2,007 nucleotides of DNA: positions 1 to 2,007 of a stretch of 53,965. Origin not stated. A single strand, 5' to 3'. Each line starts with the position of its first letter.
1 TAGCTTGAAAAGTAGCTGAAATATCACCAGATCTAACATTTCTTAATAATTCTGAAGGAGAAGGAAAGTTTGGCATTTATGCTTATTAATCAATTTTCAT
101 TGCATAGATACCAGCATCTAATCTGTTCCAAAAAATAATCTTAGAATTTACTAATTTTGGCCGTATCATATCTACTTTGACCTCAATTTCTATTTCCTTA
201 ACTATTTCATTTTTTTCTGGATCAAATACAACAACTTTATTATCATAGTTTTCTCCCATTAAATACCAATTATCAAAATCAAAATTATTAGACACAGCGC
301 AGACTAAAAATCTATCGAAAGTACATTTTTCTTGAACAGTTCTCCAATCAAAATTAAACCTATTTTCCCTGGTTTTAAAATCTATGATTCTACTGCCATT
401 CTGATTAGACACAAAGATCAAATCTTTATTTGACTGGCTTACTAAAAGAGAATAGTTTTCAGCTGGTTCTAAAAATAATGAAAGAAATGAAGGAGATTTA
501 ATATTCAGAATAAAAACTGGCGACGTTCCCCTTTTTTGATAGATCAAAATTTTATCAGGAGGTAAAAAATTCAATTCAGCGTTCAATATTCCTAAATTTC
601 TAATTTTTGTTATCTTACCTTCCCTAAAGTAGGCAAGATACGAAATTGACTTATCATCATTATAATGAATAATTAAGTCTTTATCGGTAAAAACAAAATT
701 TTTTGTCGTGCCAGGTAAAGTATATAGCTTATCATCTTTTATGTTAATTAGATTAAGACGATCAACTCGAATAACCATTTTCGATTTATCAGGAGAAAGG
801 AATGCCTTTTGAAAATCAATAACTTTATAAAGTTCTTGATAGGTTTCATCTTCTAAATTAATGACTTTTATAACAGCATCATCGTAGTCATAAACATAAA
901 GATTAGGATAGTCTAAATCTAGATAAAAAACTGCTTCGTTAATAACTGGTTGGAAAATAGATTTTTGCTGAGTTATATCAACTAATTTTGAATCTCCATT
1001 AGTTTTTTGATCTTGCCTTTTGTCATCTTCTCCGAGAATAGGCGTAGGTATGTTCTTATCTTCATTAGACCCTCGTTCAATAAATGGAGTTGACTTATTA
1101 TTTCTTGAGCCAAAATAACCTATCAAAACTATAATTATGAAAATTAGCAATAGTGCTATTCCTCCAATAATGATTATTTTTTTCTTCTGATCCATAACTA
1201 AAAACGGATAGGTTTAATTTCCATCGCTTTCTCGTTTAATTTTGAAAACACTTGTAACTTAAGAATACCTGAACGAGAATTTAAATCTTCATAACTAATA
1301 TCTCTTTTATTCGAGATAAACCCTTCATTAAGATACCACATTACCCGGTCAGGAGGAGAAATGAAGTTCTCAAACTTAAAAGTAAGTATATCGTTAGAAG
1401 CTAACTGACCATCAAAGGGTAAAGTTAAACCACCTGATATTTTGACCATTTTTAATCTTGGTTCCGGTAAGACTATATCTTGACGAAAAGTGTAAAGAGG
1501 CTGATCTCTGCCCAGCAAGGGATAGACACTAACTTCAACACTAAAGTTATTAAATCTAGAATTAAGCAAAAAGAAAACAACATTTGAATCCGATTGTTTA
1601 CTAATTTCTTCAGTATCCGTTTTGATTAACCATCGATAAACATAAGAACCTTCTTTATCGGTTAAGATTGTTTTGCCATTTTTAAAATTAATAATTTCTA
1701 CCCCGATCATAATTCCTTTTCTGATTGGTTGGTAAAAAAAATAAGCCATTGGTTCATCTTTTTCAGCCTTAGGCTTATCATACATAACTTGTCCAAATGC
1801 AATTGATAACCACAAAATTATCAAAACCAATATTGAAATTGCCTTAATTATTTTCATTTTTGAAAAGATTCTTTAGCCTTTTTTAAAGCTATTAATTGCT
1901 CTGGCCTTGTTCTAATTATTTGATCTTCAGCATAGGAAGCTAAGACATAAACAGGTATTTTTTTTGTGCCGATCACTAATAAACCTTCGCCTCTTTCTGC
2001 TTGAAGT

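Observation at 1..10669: Relaxase-less VirB4 / VirB6-like / PrgI-like operon with five or more partner proteins of no recognisable family: candidate host-interaction or DNA/protein-transfer machine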

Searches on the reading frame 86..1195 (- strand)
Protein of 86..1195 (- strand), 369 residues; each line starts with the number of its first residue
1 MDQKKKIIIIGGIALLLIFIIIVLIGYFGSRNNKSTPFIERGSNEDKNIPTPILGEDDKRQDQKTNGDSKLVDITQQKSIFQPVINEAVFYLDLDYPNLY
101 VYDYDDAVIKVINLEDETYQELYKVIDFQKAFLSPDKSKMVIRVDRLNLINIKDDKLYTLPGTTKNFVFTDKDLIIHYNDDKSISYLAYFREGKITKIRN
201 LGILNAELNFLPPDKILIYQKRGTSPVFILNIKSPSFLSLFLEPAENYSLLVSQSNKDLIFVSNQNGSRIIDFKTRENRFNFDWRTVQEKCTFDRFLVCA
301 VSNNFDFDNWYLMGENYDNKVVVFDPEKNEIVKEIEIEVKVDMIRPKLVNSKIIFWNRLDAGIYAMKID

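Call 4: search_protein_families(library=pfam, proteins=[window:86-1195:-], max_evalue=1)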
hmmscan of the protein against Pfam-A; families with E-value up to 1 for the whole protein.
window:86-1195:- (369 aa): 3 families
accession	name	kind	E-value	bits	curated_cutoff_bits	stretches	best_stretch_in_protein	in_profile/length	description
PF19762.4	DUF6249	-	0.027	14.9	33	1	8-60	2-52/104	Domain of unknown function (DUF6249)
PF05568.16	ASFV_J13L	-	0.079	13.2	23.6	1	14-41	38-65/189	African swine fever virus J13L protein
PF09716.15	ETRAMP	-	0.31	11.5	29.1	1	2-27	48-73/81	Malarial early transcribed membrane protein (ETRAMP)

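Call 5: search_protein_families(library=ncbifam, proteins=[window:86-1195:-], max_evalue=1)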
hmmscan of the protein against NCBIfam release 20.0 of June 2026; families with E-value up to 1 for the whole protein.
window:86-1195:- (369 aa): 1 family
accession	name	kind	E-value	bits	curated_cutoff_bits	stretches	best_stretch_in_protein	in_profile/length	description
NF041664.1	RNAP_arch_Epp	equivalog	0.13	12.2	50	1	315-340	25-50/57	transcription elongation factor subunit Spt4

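Call 8: search_protein_families(library=phrogs, proteins=[window:86-1195:-], max_evalue=0.1)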
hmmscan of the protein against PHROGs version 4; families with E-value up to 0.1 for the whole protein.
window:86-1195:- (369 aa): 1 family
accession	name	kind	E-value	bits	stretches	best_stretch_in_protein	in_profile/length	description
phrog_6927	-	unknown function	0.0086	16.9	1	263-331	65-134/179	-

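Call 17: find_encoding_contigs(protein=window:86-1195:-, flank=10000, max_places=6)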
Protein window:86-1195:- (369 aa): 1 contig read that carries it; 1 place shown.
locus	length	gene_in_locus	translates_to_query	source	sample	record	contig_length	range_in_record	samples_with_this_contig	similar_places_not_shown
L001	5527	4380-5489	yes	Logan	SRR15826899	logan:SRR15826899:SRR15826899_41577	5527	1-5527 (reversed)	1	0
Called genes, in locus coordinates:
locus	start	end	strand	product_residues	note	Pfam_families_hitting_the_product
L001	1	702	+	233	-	?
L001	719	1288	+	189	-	-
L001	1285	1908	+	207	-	PF26593:TraC-like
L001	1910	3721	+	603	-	PF03135:CagE_TrbE_VirB, PF01935:DUF87, PF12846:AAA_10, PF19044:P-loop_TraG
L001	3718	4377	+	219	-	-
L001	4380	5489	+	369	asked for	-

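Call 58: find_homologous_proteins(query=A2, max_evalue=0.00001)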
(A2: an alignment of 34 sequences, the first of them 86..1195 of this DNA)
Query A2 (34 sequences) (369 aa, profile of the alignment): 35 proteins with E <= 0.00001 among 8000 candidates.
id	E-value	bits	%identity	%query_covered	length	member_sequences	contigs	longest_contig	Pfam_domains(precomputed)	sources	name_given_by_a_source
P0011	9.1e-98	346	55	94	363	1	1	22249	-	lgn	-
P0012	2.4e-96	341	54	92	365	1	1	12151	-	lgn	-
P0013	9.2e-95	336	55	94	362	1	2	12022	-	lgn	-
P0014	1.1e-90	323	100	100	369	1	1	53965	-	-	-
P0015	1.7e-90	322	50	94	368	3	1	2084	-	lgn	-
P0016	8.7e-90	320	53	93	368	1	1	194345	-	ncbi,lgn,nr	ncbi:MAG: hypothetical protein KatS3mg093_098 [Candidatus Parcubacteria bacterium]|nr:MAG: hypotheti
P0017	1.7e-86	309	23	38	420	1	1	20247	-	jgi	-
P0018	3.7e-64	235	41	94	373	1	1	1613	-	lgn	-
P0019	4.2e-63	232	46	93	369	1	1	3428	-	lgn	-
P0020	4.7e-61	225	43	94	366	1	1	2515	-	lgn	-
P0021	2.2e-60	223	26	18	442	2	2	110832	-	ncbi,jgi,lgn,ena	jgi:hypothetical protein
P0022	2.2e-59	220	41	99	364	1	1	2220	-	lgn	-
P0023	2.4e-59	220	42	96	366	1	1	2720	-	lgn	-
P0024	8.9e-59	218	44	94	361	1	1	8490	-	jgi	-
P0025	1.9e-58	217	42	94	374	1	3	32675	-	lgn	-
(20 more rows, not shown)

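Call 74: predict_structure(alignment_id=A4)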
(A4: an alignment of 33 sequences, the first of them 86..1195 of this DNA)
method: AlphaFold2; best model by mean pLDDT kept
length: 369 residues; sequences in the alignment: 33
mean_pLDDT: 86.6   pTM: 0.77
mean pLDDT of the five models: 86.6, 86.6, 86.4, 86.1, 85.9
residues with pLDDT >= 90: 263; 70-90: 57; 50-70: 18; < 50: 31
segments of 3 or more residues with pLDDT < 50: 44-48, 54-77
pLDDT, mean of each block of 10 residues (from residue 1): 72 89 77 59 49 44 35 45 90 94 94 93 92 94 94 92 95 93 92 95 93 95 95 95 97 96 97 96 97 98 94 93 98 95 95 94 92
secondary structure, 60 per line:
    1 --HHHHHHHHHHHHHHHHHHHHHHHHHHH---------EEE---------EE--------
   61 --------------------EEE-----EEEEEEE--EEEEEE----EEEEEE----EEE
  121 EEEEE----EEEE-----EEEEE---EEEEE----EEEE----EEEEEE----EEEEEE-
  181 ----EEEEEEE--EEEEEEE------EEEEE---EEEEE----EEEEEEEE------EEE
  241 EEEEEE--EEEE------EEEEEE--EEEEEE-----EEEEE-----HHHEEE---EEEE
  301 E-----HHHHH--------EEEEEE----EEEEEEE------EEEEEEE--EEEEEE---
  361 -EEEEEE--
elements in order: H3-29 E39-41 E81-83 E89-95 E98-103 E108-113 E118-125 E130-133 E139-143 E147-151 E156-159 E164-169 E174-179 E185-191 E194-200 E207-211 E215-219 E224-231 E238-246 E249-252 E259-264 E267-272 E278-282 E291-293 E297-301 H307-311 E320-325 E330-336 E343-349 E352-357 E362-367

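Call 78: fold_search(model_id=the predicted structure, library=pdb)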
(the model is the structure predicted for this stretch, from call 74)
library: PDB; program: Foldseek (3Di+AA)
matches with E <= 10: 1781; with E <= 0.001: 1330
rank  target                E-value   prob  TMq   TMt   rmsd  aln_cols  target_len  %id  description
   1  3bws_A                1.1e-09  1.00  0.54  0.49   5.8       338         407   13  Crystal structure of the leptospiral antigen Lp49 (released 2008-10-07)
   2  6y7o_A                3.3e-09  1.00  0.46  0.51   7.8       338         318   12  The complex between the eight-bladed symmetrical designer protein Tako8 and the silicotungstic acid Keggin (STA) (released 2020-12-16)
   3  6g6n_A                4.6e-09  1.00  0.49  0.56   5.4       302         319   13  Crystal structure of the computationally designed Tako8 protein in C2 (released 2018-11-28)
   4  6g6m                  4.9e-09  1.00  0.49  0.55   5.7       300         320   14  Crystal structure of the computationally designed Tako8 protein in P42212 (released 2018-11-28)
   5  6g6o_A                9.1e-09  1.00  0.51  0.57   4.9       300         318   12  Crystal structure of the computationally designed Ika8 protein: crystal packing No.1 in P63 (released 2018-11-28)
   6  5mzh_B                1.1e-08  1.00  0.49  0.45   5.3       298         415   10  Crystal structure of ODA16 from Chlamydomonas reinhardtii (released 2017-03-22)
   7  6y7o_C                1.7e-08  1.00  0.44  0.49   7.9       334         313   13  The complex between the eight-bladed symmetrical designer protein Tako8 and the silicotungstic acid Keggin (STA) (released 2020-12-16)
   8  6wnx_G                1.8e-08  1.00  0.53  0.49   5.1       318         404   14  FBXW11-SKP1 in complex with a pSer33/pSer37 Beta-Catenin peptide (released 2020-05-06)
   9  9t9w_A                1.9e-08  1.00  0.50  0.52   6.0       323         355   14  Crystal structure of beta-TrCP bound by diphosphorylated I-kappa-B-alpha degron peptide (released 2026-04-08)
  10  6g6n_B                2.0e-08  1.00  0.50  0.57   5.4       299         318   13  Crystal structure of the computationally designed Tako8 protein in C2 (released 2018-11-28)
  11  8xi3_B                2.2e-08  1.00  0.50  0.47  20.2       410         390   14  Structure of mouse SCMC-14-3-3gama complex (released 2024-10-02)
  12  6m92_A                2.3e-08  1.00  0.51  0.47   5.6       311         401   14  Monophosphorylated pSer33 b-Catenin peptide, b-TrCP/Skp1, NRX-2663 ternary complex (released 2019-04-03)
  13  6lys_B                2.3e-08  1.00  0.45  0.46   6.1       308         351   11  Structure of the BAM complex (released 2021-01-13)
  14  7qca_SGG              2.6e-08  1.00  0.53  0.61   5.6       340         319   15  Spraguea lophii ribosome (released 2022-11-30)
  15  6wnx_D                2.8e-08  1.00  0.50  0.47   5.9       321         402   14  FBXW11-SKP1 in complex with a pSer33/pSer37 Beta-Catenin peptide (released 2020-05-06)
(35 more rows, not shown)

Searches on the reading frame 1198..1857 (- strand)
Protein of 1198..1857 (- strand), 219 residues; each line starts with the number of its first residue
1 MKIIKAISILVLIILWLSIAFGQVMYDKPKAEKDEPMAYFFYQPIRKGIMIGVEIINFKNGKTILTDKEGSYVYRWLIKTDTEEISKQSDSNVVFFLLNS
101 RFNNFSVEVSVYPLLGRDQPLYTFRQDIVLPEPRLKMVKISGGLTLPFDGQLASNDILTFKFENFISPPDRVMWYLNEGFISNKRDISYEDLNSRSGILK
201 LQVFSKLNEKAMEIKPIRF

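Call 4: search_protein_families(library=pfam, proteins=[window:1198-1857:-], max_evalue=1)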
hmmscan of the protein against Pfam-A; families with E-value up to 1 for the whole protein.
window:1198-1857:- (219 aa): 0 families

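Call 5: search_protein_families(library=ncbifam, proteins=[window:1198-1857:-], max_evalue=1)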
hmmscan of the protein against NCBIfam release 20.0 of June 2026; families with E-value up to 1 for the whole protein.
window:1198-1857:- (219 aa): 0 families

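Call 8: search_protein_families(library=phrogs, proteins=[window:1198-1857:-], max_evalue=0.1)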
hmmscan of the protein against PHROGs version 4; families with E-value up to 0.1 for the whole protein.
window:1198-1857:- (219 aa): 0 families

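Call 59: find_homologous_proteins(query=A3, max_evalue=0.00001)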
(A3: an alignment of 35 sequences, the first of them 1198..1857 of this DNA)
Query A3 (35 sequences) (219 aa, profile of the alignment): 129 proteins with E <= 0.00001 among 8000 candidates; the best 120 are listed.
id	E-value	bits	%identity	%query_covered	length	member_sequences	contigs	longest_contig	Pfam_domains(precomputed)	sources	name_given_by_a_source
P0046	1.5e-53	200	24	16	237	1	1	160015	-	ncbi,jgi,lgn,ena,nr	ncbi:MAG TPA: hypothetical protein VMT99_02745 [Candidatus Paceibacterota bacterium]|nr:hypothetical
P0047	4.2e-51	192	-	-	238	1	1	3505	-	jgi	jgi:hypothetical protein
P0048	7.6e-51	191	-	-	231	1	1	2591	-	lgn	-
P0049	2.7e-49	186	-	-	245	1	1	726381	-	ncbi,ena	-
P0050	6.4e-49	185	-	-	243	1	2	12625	-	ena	-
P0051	1.2e-48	184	27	16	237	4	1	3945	-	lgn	-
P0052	2.1e-48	183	-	-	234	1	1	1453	-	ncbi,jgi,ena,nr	ncbi:MAG TPA: hypothetical protein VNV63_01680 [Nitrospiria bacterium]|jgi:hypothetical protein|nr:h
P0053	2.4e-48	183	27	16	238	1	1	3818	-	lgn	-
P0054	3.4e-48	182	-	-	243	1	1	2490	-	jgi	jgi:hypothetical protein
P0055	3.6e-48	182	19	16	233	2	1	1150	-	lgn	-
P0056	5.5e-48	182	-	-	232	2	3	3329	-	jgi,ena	-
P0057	7.9e-48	181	-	-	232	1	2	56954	-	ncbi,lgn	-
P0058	8.4e-48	181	22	16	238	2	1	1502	-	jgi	jgi:hypothetical protein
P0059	1.0e-47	181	-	-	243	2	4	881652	-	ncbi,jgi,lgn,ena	jgi:hypothetical protein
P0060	1.4e-47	180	-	-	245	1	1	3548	-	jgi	jgi:hypothetical protein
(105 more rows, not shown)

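Call 76: predict_structure(alignment_id=A5)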
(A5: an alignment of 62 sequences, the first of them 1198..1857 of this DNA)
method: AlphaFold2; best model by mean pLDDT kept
length: 219 residues; sequences in the alignment: 62
mean_pLDDT: 73.9   pTM: 0.44
mean pLDDT of the five models: 73.9, 72.7, 72.1, 68.7, 64.4
residues with pLDDT >= 90: 16; 70-90: 127; 50-70: 60; < 50: 16
segments of 3 or more residues with pLDDT < 50: 25-31, 134-141
pLDDT, mean of each block of 10 residues (from residue 1): 87 90 52 75 81 80 61 81 83 72 81 80 86 48 55 62 63 87 82 75 73 70
secondary structure, 60 per line:
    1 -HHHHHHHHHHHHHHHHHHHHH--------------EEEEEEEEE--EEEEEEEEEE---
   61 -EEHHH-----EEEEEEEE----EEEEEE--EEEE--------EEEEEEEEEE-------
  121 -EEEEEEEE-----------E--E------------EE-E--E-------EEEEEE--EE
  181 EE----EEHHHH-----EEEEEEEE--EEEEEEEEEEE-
elements in order: H2-22 E37-45 E48-57 E72-79 E84-89 E92-95 E104-113 E122-129 E171-176 E179-182 H189-192 E198-205 E208-218

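Call 79: fold_search(model_id=the predicted structure, library=pdb)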
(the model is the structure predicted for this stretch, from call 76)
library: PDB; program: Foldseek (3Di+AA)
matches with E <= 10: 1004; with E <= 0.001: 4
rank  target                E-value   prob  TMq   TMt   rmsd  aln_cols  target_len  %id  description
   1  6weo_0                5.6e-04  1.00  0.33  0.36   8.9       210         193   11  IL-22 Signaling Complex with IL-22R1 and IL-10Rbeta (released 2021-04-28)
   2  1a21_B                6.6e-04  1.00  0.29  0.32   9.6       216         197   12  TISSUE FACTOR (TF) FROM RABBIT (released 1998-05-27)
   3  3se3_A                7.3e-04  1.00  0.34  0.27  12.3       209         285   13  human IFNa2-IFNAR ternary complex (released 2011-08-31)
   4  6weo_3                9.0e-04  1.00  0.35  0.37   8.7       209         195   10  IL-22 Signaling Complex with IL-22R1 and IL-10Rbeta (released 2021-04-28)
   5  8av2_A                1.1e-03  1.00  0.29  0.32  16.0       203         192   15  Crystal structure for the FnIII module of mouse LEP-R in complex with the anti-LEP-R nanobody VHH-4.80 (released 2023-04-05)
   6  1tfh_B                1.3e-03  1.00  0.31  0.35   8.3       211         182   10  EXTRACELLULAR DOMAIN OF HUMAN TISSUE FACTOR (released 1998-02-25)
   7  6weo_O                1.4e-03  1.00  0.32  0.35   9.2       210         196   11  IL-22 Signaling Complex with IL-22R1 and IL-10Rbeta (released 2021-04-28)
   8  6weo_X                1.6e-03  1.00  0.35  0.37   9.2       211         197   10  IL-22 Signaling Complex with IL-22R1 and IL-10Rbeta (released 2021-04-28)
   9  5t5w_A                2.1e-03  1.00  0.33  0.35   8.9       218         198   10  Structure of an affinity matured lambda-IFN/IFN-lambdaR1/IL-10Rbeta receptor complex (released 2017-03-29)
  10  3b5h_C                2.1e-03  0.98  0.27  0.30  10.2       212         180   11  Crystal structure of the extracellular portion of HAb18G/CD147 (released 2008-05-06)
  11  6weo_9                2.3e-03  1.00  0.33  0.37   8.8       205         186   11  IL-22 Signaling Complex with IL-22R1 and IL-10Rbeta (released 2021-04-28)
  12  2hft                  3.3e-03  0.99  0.33  0.34   8.9       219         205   11  THE CRYSTAL STRUCTURE OF THE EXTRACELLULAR DOMAIN OF HUMAN TISSUE FACTOR AT 1.7 ANGSTROMS RESOLUTION (released 1996-01-29)
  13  6rpx                  3.7e-03  0.99  0.34  0.30  11.1       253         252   11  Cytokine receptor-like factor 3 C-terminus residues 174-442: native (released 2020-03-25)
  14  5x83_D                3.9e-03  1.00  0.34  0.37   8.2       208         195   10  Structure of DCC FN456 domains (released 2017-09-06)
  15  3og6_B                3.9e-03  0.99  0.34  0.37   8.6       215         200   11  The crystal structure of human interferon lambda 1 complexed with its high affinity receptor in space group P212121 (released 2010-10-20)
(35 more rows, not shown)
